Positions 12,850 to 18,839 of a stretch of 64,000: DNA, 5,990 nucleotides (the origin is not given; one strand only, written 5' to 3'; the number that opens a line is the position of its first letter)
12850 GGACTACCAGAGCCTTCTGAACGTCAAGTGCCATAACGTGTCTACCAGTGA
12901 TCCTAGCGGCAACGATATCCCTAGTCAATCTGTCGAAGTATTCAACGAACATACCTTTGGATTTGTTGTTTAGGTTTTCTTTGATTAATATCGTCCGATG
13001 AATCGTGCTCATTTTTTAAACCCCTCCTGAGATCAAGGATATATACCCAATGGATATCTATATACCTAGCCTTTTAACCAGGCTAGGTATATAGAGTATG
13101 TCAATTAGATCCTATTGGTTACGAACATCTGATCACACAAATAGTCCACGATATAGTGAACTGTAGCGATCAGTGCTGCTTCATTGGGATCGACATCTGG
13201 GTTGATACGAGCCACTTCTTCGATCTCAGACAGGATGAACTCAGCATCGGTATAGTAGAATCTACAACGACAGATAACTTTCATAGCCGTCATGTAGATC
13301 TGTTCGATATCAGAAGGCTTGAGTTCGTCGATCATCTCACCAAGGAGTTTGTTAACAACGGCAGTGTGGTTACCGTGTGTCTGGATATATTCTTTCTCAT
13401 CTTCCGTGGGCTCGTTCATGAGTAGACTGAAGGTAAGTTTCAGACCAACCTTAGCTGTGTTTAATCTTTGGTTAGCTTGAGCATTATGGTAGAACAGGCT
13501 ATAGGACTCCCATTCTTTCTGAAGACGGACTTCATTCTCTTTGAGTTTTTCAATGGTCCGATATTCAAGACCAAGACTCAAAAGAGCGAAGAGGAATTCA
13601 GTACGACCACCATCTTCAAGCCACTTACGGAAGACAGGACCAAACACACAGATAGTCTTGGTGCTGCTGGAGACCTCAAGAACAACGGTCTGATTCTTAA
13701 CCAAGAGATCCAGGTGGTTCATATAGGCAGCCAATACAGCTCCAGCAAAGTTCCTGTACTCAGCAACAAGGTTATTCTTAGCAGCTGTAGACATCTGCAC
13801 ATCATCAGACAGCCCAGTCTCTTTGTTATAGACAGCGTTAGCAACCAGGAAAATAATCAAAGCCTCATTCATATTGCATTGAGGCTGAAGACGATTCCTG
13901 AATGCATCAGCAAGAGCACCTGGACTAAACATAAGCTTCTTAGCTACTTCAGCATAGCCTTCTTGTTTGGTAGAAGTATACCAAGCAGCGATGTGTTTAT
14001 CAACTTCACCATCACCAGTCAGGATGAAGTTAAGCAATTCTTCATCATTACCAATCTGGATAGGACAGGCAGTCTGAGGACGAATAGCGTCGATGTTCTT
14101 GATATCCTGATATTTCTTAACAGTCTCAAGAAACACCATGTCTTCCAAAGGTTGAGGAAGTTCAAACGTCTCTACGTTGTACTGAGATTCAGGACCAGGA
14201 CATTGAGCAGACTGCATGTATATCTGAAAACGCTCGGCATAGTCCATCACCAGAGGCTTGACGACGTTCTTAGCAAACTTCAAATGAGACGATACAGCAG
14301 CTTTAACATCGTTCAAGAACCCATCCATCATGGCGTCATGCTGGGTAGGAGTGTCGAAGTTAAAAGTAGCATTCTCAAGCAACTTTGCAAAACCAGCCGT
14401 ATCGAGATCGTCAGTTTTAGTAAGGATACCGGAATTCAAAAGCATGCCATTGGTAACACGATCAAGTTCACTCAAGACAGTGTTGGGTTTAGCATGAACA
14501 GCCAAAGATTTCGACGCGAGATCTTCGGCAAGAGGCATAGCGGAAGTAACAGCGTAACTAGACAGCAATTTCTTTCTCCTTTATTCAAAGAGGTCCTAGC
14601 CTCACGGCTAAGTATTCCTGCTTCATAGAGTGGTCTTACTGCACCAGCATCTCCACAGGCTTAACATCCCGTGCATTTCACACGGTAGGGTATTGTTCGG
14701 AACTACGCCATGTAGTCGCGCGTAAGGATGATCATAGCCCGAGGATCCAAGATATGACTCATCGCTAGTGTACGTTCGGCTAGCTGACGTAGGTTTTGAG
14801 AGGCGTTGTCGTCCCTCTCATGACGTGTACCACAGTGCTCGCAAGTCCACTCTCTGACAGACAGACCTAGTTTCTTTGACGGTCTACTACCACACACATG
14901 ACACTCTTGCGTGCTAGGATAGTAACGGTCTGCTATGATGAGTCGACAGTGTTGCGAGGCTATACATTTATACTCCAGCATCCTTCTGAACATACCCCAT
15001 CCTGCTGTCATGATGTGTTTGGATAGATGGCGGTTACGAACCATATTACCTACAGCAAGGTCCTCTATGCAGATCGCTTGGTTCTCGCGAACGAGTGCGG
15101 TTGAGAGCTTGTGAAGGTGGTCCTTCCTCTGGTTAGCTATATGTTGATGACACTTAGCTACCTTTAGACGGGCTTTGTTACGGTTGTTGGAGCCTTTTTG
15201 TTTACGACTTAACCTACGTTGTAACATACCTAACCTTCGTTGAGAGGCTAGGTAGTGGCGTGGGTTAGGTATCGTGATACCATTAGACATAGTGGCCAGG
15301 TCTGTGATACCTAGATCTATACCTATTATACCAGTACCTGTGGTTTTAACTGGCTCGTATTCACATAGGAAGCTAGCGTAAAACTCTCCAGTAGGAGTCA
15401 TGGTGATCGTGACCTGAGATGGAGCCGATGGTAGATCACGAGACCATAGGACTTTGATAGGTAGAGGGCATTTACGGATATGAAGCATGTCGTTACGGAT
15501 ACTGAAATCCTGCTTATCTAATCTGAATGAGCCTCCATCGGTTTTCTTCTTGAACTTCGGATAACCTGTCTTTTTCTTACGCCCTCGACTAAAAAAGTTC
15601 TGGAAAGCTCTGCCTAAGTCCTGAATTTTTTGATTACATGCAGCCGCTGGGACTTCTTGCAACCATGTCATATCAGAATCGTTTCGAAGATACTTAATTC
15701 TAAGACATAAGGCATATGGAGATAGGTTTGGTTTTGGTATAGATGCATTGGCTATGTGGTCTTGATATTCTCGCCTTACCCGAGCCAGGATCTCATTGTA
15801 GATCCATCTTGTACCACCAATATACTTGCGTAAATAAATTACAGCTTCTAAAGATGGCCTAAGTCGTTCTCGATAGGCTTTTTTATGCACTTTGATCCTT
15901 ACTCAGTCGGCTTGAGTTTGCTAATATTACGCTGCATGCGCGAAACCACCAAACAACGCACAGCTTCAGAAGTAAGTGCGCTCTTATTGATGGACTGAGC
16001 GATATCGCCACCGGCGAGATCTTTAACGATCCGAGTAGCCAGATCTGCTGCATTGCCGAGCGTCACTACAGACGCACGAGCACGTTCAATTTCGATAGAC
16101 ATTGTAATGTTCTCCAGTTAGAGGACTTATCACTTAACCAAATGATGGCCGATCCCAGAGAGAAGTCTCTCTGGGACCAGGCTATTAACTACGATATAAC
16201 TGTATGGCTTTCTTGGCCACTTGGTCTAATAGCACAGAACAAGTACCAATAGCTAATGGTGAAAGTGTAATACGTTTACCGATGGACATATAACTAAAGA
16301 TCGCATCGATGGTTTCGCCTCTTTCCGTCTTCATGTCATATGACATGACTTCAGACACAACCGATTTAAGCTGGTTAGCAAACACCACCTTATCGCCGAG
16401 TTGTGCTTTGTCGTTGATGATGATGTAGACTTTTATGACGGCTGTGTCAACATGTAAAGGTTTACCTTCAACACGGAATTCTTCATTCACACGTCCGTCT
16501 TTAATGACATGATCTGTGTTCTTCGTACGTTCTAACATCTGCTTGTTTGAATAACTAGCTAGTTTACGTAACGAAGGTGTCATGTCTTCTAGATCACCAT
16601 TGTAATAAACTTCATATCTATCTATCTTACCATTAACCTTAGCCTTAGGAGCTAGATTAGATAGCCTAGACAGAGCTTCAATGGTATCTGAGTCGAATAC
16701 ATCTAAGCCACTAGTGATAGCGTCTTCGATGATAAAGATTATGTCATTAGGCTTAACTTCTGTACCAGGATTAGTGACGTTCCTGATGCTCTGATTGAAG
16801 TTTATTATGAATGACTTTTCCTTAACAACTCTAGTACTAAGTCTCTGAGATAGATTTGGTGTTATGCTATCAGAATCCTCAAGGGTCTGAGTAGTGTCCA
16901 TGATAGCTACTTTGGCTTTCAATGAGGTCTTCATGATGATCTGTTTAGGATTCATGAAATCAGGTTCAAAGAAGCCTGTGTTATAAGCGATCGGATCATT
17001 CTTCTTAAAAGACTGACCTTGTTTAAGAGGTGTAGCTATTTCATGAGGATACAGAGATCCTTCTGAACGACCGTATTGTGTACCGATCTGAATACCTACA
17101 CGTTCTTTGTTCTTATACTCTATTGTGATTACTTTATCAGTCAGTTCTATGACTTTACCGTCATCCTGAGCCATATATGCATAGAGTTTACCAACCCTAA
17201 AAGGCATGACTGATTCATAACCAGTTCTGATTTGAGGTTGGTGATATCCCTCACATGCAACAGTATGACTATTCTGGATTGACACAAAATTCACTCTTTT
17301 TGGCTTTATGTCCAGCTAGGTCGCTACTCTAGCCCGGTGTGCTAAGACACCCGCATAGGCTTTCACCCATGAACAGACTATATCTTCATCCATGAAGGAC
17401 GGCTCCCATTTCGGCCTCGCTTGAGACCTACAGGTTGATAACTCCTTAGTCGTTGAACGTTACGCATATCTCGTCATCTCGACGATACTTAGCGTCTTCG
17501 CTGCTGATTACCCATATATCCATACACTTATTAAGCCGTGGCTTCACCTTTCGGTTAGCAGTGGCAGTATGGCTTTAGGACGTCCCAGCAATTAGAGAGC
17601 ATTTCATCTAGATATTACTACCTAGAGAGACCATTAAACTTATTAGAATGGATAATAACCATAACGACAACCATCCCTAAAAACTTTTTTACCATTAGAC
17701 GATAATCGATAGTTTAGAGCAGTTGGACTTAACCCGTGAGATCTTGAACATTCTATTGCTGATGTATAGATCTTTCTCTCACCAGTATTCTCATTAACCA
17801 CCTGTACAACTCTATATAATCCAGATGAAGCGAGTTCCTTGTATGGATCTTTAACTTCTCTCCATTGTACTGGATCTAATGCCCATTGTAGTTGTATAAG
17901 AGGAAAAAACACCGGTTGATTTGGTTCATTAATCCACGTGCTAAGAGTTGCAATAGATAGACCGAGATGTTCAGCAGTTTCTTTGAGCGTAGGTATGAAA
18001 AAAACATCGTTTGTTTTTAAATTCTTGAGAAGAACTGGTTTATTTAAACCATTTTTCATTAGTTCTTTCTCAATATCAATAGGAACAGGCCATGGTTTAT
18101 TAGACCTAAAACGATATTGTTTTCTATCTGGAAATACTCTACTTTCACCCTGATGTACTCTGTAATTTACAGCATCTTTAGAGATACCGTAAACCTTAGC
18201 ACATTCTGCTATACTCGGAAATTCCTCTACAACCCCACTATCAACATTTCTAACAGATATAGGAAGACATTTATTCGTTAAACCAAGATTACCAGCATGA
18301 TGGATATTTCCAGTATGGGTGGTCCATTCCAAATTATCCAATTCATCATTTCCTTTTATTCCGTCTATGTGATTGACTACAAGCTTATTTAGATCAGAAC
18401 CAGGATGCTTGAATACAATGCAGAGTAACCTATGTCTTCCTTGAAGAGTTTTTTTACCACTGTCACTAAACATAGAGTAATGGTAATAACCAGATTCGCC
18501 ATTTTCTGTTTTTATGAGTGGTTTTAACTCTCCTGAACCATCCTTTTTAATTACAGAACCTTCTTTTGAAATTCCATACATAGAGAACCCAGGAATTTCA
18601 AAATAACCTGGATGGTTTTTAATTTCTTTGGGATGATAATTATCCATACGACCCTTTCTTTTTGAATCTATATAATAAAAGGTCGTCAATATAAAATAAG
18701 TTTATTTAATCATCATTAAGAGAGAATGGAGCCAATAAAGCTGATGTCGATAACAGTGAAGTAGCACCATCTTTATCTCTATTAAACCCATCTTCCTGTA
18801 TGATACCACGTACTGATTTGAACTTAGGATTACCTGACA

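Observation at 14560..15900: End-less, catalytically intact TnpB embedded in the vRNAP operon, with its guide position on the next core gene's RBS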

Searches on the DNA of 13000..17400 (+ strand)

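Call 9: search_dna_similar(query=window:13000-17400:+, collection=phages, mode=near, max_rows=30)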
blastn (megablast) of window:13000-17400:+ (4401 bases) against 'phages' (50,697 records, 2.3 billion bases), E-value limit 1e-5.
No match.

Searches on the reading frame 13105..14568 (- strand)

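Call 13: search_protein_families(library=phrogs, proteins=[window:13105-14568:-], max_evalue=0.001)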
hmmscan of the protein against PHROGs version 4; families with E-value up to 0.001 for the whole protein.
window:13105-14568:- (487 aa): 1 family
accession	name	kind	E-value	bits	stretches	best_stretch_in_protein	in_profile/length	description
phrog_3841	-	unknown function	3.4e-48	165.7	1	1-484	1-487/490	-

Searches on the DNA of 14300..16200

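Call 8: search_rna_families(source=window, start=14300, end=16200, threshold=evalue, max_evalue=1, show_alignments=3)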
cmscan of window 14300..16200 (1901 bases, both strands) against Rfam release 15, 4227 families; matches with E-value up to 1: 2.
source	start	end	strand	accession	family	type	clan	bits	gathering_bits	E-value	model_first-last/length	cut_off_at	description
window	14615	14659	-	RF03064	RAGATH-18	Gene; sRNA;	-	24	44.9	0.14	1-71/71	no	RAGATH-18 RNA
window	15108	15184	+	RF03278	mir-980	Gene; miRNA;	-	19.8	47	0.4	1-80/80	no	mir-980 microRNA precursor family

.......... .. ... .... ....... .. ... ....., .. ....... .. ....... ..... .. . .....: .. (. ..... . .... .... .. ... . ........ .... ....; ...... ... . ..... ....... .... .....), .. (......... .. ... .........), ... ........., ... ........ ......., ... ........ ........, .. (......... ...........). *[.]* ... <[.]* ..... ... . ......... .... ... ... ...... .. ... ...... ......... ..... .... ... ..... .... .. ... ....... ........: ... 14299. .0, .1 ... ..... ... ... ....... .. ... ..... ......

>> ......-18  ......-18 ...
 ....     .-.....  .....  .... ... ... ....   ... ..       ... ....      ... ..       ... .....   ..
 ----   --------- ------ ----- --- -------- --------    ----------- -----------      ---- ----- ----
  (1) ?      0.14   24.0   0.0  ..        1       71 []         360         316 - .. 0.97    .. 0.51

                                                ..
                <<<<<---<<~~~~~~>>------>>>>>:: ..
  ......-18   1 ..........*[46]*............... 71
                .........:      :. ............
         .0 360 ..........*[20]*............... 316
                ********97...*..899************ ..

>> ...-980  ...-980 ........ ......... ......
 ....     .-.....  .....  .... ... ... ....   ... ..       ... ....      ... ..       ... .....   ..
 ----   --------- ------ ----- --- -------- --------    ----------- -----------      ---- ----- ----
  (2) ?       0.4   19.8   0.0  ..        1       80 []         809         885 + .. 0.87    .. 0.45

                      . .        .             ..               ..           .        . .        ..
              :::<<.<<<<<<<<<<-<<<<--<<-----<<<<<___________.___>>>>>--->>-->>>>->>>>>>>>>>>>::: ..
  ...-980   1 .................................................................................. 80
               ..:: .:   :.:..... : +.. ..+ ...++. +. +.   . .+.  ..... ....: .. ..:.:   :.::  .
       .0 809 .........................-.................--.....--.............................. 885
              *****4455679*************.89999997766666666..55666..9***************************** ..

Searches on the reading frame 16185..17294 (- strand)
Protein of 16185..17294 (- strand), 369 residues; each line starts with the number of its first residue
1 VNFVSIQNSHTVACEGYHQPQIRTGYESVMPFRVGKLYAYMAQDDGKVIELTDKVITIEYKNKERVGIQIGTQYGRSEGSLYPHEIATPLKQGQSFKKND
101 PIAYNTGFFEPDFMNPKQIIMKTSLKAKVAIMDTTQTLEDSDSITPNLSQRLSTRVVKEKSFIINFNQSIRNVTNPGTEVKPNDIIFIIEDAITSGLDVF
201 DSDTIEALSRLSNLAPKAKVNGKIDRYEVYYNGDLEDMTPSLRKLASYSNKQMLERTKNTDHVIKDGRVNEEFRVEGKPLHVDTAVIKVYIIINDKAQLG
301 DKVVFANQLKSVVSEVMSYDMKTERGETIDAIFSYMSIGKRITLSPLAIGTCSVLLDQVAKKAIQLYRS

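Call 13: search_protein_families(library=phrogs, proteins=[window:16185-17294:-], max_evalue=0.001)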
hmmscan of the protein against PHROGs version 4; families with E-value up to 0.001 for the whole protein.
window:16185-17294:- (369 aa): 2 families
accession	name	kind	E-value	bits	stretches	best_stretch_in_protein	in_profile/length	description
phrog_3148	-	DNA, RNA and nucleotide metabolism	4.1e-134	449.8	1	1-368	1054-1421/1424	RNA polymerase beta subunit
phrog_14872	-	DNA, RNA and nucleotide metabolism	1.2e-76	259.5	1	3-368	1008-1392/1393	RNA polymerase beta subunit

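Call 82: search_dna_similar(query=window:16185-17294:-, collection=phages, mode=protein, max_rows=45, max_evalue=1e-10)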
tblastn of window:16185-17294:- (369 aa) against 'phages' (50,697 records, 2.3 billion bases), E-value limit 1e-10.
Records with a match: 313; places in all: 313; records where one place covers at least 80% of the query: 305.
Best place of each record, by identity: <60% 313.
By first word of the organism name: Pseudomonas 80; Erwinia 62; Vibrio 23; Salmonella 23; Serratia 21; Aeromonas 19; Klebsiella 16; Ralstonia 13; Staphylococcus 10; Bacillus 9; and 18 more.
By host as written in the record: Erwinia amylovora 35; Pseudomonas aeruginosa 32; - 30; Erwinia amylovora ATCC 29780 19; Klebsiella pneumoniae 14; Aeromonas hydrophila 9; Pseudomonas aeruginosa PAO1 8; Staphylococcus aureus 7; and 87 more.
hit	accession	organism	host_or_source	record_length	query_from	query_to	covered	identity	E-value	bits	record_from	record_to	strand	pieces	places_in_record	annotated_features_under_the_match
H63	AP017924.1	Ralstonia phage RP12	Ralstonia solanacearum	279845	1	369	100%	45.3%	1e-104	343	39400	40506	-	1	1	putative RNA polymerase beta subunit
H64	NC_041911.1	Ralstonia phage RP12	Ralstonia solanacearum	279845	1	369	100%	45.3%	1e-104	343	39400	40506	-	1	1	RNA polymerase beta subunit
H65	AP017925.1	Ralstonia phage RP31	Ralstonia solanacearum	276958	1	369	100%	45.3%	3e-104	342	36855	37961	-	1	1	putative RNA polymerase beta subunit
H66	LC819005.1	Ralstonia phage FLC1-1B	Ralstonia pseudosolanacearum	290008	1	368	100%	44.8%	6e-99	327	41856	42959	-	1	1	putative RNA polymerase beta subunit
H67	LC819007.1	Ralstonia phage FLC4-3B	Ralstonia pseudosolanacearum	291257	1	368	100%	44.8%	6e-99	327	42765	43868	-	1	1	putative RNA polymerase beta subunit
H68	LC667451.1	Burkholderia phage FLC9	Burkholderia glumae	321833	1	369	100%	43.6%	3e-102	336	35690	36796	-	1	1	hypothetical protein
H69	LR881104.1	Klebsiella phage vB_KvM-Eowyn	-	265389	1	369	100%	40.9%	4e-87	293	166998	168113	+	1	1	hypothetical protein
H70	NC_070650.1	Klebsiella phage vB_KvM-Eowyn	-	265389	1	369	100%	40.9%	4e-87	293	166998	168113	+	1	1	hypothetical protein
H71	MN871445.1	Serratia phage KpHz_2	Klebsiella pneumoniae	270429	1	369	100%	40.9%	6e-87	292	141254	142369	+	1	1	record has no annotation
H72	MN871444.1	Serratia phage KpGz_1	Klebsiella pneumoniae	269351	1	369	100%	40.6%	1e-86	291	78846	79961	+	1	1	record has no annotation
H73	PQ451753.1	Vibrio phage pVp-JHP1101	Vibrio parahaemolyticus SNUVpS-1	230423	2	369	100%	39.6%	5e-87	292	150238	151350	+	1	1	putative DNA-directed RNA polymerase beta subunit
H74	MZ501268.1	Erwinia phage AH06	Erwinia billingiae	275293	2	368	99%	39.6%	8e-83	280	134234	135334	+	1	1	172: DNA-directed RNA polymerase subunit beta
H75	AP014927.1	Ralstonia phage RSF1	Ralstonia solanacearum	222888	1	369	100%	39.3%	7e-86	289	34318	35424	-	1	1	putative RNA polymerase beta subunit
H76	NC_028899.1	Ralstonia phage RSF1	Ralstonia solanacearum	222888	1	369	100%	39.3%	7e-86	289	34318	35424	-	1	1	RNA polymerase beta subunit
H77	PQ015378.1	Pseudomonas phage RVTF4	Pseudomonas sp.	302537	1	369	100%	39.0%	6e-79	269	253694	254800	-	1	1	DNA-directed RNA polymerase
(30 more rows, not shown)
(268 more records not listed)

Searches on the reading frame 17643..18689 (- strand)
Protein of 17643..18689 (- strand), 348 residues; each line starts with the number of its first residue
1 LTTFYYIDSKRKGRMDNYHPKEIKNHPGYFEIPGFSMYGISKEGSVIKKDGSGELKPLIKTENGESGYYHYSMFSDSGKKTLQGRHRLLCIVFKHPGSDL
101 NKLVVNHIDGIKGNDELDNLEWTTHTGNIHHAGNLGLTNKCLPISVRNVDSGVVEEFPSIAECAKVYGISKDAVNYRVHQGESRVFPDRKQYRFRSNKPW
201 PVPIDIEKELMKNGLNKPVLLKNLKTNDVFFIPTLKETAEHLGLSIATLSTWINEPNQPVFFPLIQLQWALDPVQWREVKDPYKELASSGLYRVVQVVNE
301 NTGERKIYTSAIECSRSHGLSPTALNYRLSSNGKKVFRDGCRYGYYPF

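Call 13: search_protein_families(library=phrogs, proteins=[window:17643-18689:-], max_evalue=0.001)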
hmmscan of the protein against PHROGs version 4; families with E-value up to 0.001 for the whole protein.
window:17643-18689:- (348 aa): 10 families
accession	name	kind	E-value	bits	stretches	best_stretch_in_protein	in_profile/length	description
phrog_59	-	DNA, RNA and nucleotide metabolism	9.2e-40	138.3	1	29-346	140-405/423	HNH endonuclease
phrog_959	-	DNA, RNA and nucleotide metabolism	3.6e-14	53.7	1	31-133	10-107/138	HNH endonuclease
phrog_37683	-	unknown function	4.9e-11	43.2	1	37-134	120-210/279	-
phrog_1492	-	DNA, RNA and nucleotide metabolism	5e-07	30.2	1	65-132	95-159/414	HNH endonuclease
phrog_1310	-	unknown function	1.6e-06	29.6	0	131-181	57-107/125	-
phrog_99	-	DNA, RNA and nucleotide metabolism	3.2e-06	28.1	1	63-133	145-206/383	HNH endonuclease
phrog_20162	-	DNA, RNA and nucleotide metabolism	3.4e-05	25.1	0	147-175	36-64/88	HNH endonuclease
phrog_66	-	integration and excision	0.00014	22.7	0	234-264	95-125/412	excisionase and transcriptional regulator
phrog_30377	-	DNA, RNA and nucleotide metabolism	0.0006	20.9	0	86-131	13-54/82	HNH endonuclease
phrog_314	-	DNA, RNA and nucleotide metabolism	0.00086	19.4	0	297-343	343-387/574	homing endonuclease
